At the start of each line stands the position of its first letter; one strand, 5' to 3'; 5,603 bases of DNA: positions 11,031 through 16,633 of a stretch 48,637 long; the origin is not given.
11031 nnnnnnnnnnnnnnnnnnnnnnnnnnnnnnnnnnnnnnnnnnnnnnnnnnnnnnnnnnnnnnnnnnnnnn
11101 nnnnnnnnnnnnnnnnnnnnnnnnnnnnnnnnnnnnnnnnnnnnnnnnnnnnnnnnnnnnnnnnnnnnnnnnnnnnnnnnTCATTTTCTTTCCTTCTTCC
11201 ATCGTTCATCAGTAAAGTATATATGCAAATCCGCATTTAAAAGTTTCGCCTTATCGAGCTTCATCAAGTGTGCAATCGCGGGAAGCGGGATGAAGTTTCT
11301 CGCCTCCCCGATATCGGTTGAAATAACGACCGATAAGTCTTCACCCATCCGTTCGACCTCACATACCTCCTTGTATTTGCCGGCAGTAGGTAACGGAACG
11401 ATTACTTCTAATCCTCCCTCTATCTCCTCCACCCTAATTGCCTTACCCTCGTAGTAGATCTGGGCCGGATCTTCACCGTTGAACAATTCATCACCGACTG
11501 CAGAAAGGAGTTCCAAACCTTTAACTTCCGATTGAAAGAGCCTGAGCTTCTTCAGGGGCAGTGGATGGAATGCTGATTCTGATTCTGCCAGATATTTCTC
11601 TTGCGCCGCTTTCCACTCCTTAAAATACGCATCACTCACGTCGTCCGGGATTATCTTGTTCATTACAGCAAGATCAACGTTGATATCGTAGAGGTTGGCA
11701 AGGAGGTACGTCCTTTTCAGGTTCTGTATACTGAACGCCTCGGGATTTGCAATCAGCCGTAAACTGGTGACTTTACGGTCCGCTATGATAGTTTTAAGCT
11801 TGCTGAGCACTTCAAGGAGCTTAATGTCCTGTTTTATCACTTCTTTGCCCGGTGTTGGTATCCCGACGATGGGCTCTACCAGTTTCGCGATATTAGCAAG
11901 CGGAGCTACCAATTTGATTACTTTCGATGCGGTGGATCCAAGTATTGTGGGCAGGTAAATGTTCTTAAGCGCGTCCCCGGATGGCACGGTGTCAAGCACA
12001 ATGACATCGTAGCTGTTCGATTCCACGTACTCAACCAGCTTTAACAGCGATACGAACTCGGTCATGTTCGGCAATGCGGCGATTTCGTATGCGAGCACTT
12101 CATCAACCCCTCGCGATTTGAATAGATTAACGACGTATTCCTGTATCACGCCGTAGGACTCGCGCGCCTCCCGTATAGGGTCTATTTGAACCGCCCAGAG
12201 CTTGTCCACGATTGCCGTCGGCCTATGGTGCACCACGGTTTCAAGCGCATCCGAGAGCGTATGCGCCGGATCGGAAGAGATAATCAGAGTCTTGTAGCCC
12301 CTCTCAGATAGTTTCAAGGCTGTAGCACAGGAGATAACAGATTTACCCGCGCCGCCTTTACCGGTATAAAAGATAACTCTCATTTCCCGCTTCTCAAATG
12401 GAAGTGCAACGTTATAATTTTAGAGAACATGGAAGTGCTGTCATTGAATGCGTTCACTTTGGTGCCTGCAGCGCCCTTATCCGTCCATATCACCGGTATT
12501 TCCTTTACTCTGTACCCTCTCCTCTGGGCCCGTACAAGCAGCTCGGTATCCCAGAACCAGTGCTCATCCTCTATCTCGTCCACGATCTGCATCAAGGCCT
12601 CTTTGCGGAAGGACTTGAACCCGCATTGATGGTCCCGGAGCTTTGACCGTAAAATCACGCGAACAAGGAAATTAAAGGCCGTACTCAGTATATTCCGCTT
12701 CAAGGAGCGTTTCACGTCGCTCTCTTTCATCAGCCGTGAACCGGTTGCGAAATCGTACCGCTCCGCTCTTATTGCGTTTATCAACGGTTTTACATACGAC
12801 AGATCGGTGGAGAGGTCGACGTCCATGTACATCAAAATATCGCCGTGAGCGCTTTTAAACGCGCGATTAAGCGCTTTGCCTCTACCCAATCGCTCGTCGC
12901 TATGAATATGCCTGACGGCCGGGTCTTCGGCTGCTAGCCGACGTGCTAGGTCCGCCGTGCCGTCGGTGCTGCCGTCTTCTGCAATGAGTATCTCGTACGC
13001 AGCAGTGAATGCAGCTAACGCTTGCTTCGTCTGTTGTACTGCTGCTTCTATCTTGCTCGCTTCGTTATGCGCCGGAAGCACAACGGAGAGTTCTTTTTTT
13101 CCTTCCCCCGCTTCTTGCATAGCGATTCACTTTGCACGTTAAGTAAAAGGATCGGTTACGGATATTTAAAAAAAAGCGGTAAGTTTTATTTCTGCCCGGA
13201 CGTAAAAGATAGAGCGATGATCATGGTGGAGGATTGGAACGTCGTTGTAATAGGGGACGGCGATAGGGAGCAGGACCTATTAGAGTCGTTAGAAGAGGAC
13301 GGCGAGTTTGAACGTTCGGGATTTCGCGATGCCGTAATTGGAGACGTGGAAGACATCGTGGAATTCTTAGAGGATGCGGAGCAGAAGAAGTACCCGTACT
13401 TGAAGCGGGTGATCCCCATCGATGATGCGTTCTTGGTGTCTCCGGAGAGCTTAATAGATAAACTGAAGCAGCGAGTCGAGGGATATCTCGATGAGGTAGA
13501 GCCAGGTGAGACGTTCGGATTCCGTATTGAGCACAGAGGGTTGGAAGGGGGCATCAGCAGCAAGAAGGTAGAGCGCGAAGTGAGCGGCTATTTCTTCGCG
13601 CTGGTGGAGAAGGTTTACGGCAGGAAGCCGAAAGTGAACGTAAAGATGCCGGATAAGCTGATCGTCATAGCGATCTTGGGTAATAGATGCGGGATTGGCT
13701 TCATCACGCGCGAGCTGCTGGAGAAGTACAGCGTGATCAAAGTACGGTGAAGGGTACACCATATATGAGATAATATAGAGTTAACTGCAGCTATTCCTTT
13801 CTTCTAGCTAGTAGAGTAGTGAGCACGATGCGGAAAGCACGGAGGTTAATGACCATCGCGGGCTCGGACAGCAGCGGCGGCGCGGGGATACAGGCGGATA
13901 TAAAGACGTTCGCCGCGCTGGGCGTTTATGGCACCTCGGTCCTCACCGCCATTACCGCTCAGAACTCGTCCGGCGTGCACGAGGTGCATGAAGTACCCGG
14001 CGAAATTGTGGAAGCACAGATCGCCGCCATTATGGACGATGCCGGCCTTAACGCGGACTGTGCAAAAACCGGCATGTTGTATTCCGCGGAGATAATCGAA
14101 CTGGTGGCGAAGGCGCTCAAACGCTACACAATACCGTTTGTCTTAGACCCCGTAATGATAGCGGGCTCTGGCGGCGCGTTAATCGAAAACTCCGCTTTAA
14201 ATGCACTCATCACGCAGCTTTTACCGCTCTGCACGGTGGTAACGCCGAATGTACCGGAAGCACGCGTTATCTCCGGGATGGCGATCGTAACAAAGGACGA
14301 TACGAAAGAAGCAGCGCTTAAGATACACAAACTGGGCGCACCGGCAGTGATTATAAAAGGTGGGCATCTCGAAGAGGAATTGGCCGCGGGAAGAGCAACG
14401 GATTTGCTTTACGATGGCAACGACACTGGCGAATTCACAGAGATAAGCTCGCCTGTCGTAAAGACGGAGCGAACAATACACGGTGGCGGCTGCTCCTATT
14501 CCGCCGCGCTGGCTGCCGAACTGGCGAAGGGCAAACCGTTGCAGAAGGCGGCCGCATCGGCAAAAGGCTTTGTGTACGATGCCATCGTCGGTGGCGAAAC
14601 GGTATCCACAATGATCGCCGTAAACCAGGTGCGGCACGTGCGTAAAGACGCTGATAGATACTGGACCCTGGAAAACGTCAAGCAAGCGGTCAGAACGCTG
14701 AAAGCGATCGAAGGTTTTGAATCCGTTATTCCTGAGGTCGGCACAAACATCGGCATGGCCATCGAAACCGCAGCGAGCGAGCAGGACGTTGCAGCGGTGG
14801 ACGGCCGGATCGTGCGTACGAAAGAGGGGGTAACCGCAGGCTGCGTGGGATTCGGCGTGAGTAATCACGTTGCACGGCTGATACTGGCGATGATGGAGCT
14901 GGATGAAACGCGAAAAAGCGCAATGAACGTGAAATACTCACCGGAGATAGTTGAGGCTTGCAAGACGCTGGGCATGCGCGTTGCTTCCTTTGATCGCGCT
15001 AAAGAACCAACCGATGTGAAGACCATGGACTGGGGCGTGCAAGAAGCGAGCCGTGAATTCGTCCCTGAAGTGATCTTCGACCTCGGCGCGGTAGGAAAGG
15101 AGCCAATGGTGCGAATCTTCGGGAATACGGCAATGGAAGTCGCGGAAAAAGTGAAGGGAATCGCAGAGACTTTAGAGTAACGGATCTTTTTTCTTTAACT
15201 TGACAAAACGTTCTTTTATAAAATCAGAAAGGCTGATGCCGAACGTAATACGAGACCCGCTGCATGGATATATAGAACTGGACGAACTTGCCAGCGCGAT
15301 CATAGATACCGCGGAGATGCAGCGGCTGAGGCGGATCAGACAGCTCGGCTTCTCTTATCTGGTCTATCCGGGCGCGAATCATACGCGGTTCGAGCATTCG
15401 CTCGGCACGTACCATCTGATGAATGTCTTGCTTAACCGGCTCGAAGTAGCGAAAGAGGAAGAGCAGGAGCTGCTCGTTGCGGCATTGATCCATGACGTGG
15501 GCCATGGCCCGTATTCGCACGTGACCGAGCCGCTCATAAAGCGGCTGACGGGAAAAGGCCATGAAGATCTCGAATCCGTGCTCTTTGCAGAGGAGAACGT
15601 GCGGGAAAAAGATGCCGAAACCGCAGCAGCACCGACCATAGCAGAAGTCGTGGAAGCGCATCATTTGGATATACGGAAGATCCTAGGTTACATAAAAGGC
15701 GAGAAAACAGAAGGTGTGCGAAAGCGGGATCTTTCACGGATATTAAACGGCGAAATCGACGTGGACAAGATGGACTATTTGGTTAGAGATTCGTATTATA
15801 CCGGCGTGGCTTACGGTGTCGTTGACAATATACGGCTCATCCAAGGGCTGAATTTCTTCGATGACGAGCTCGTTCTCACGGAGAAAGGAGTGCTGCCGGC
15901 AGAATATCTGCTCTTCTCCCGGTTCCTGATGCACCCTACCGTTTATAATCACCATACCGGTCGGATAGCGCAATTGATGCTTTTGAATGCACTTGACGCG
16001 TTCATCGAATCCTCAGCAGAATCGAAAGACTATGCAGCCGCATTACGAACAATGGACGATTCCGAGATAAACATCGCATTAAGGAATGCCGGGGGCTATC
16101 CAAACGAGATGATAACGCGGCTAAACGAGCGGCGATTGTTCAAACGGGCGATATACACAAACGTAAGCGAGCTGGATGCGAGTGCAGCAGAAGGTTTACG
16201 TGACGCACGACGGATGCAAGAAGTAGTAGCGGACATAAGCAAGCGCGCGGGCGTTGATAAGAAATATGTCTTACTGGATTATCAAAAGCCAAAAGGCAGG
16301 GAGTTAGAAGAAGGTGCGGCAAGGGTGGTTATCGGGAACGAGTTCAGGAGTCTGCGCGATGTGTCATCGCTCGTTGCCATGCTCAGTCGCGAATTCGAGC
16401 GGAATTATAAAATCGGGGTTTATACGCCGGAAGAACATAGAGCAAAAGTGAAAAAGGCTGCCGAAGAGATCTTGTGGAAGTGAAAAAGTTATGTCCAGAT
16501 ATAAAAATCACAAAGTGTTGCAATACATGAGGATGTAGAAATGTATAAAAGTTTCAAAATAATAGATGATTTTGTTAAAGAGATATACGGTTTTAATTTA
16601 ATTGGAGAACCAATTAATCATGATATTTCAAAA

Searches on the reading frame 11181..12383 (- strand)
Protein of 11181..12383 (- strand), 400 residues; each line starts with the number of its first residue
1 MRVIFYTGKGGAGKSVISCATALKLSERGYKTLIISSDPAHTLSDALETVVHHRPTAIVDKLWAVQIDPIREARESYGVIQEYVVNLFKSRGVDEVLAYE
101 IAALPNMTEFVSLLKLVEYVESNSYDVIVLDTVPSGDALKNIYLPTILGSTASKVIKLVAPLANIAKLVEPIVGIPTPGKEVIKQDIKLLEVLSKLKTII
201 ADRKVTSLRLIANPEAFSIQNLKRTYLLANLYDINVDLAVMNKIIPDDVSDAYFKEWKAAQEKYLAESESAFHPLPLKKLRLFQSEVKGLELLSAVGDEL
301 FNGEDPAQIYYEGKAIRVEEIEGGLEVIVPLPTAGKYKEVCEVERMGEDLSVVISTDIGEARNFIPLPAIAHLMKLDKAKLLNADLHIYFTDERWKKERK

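Call 67: search_protein_families(library=pfam, proteins=[window:11181-12383:-], max_evalue=0.00001)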
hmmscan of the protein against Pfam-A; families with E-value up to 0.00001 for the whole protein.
window:11181-12383:- (400 aa): 3 families
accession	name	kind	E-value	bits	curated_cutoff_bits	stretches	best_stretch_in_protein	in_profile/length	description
PF02374.21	ArsA_ATPase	-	5.8e-75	252.8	24.3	1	1-300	1-303/305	Anion-transporting ATPase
PF13614.12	AAA_31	-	1e-10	42.3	27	1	4-142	5-135/177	AAA domain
PF01656.29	CbiA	-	4.6e-08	33.5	25.4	1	4-214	2-82/125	CobQ/CobB/MinD/ParA nucleotide binding domain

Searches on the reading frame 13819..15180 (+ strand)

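Call 67: search_protein_families(library=pfam, proteins=[window:13819-15180:+], max_evalue=0.00001)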
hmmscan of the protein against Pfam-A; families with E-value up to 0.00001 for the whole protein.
window:13819-15180:+ (453 aa): 3 families
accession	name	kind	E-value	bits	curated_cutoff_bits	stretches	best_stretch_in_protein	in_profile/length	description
PF08543.17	Phos_pyr_kin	-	4e-84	282.3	27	1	17-259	1-235/246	Phosphomethylpyrimidine kinase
PF10120.14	ThiN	-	4.2e-59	199.4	25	1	286-446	1-164/165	Thiamine-phosphate synthase ThiN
PF00294.29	PfkB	-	2e-07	31.1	25.8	1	129-248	175-282/302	pfkB family carbohydrate kinase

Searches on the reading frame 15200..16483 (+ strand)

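Call 67: search_protein_families(library=pfam, proteins=[window:15200-16483:+], max_evalue=0.00001)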
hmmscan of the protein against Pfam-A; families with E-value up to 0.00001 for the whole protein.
window:15200-16483:+ (427 aa): 2 families
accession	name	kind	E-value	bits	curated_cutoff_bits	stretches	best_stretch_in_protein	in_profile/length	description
PF19276.4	HD_assoc_2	-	5.9e-61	206.2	23.1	1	208-425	1-211/222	HD associated region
PF01966.28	HD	-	6.1e-12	46.3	22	1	63-196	1-115/116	HD domain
